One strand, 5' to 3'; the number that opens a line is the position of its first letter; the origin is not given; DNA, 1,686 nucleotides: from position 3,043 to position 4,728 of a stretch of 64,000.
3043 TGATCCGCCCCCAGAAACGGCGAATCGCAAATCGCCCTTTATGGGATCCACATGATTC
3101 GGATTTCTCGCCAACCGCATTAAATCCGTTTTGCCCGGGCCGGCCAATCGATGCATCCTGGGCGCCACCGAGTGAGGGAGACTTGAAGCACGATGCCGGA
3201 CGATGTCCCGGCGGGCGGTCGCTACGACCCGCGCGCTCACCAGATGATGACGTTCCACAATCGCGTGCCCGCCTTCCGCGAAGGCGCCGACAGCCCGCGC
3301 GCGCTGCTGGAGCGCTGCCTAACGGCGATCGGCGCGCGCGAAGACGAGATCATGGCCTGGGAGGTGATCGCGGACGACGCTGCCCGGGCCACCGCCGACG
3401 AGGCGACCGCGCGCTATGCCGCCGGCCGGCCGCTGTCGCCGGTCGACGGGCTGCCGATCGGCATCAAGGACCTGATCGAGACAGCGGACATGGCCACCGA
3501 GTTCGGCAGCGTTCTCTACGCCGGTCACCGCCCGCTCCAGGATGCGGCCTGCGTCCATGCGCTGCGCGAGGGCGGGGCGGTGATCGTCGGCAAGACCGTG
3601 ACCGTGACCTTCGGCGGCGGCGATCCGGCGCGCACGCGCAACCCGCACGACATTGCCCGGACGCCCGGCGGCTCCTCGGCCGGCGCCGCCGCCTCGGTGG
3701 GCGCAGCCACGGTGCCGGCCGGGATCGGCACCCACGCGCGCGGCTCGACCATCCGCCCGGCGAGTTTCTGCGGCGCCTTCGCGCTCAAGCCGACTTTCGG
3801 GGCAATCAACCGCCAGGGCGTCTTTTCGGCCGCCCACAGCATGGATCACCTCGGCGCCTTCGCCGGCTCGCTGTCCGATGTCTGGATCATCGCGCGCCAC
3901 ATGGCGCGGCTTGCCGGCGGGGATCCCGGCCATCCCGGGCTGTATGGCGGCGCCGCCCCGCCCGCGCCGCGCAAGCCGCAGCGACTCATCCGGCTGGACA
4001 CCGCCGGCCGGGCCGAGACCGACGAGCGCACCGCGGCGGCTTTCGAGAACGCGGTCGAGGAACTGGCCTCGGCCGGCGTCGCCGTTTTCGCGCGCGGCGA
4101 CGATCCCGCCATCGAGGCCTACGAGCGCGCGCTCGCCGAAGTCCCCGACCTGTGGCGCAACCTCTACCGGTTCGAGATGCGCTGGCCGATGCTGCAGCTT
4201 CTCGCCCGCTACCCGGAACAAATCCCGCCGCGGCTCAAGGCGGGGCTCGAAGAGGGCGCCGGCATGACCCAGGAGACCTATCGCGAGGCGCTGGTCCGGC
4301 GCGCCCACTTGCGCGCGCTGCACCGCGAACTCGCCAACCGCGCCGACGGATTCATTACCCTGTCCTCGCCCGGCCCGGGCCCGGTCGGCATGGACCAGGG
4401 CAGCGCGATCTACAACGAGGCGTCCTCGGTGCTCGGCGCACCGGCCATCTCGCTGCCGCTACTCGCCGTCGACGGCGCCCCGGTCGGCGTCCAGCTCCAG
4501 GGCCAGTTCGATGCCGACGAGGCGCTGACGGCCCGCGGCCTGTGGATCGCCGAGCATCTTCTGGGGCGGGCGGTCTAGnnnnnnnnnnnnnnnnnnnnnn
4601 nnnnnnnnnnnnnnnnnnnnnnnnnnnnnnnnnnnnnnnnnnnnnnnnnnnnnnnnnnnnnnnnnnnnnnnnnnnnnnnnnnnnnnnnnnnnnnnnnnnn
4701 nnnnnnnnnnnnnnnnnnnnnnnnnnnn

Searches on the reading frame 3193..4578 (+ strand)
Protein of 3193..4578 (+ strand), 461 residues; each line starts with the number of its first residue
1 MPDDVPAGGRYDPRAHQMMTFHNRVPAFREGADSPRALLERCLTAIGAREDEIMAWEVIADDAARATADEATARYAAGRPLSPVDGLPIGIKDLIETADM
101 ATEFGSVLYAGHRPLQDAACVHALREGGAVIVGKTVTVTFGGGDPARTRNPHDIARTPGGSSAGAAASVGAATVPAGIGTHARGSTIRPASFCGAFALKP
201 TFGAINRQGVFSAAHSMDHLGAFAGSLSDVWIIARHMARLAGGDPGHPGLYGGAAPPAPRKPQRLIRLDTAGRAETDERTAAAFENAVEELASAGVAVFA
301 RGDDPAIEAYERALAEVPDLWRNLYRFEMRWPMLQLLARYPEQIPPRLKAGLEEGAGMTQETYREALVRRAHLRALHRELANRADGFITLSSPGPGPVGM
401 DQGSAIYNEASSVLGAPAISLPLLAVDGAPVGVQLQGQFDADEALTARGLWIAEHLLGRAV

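Call 47: search_protein_families(library=pfam, proteins=[window:3193-4578:+], max_evalue=0.00001)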
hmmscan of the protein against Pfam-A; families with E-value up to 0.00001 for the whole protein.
window:3193-4578:+ (461 aa): 1 family
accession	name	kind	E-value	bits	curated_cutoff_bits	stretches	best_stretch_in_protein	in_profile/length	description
PF01425.27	Amidase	-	1.6e-54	186.1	27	1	38-445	2-444/445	Amidase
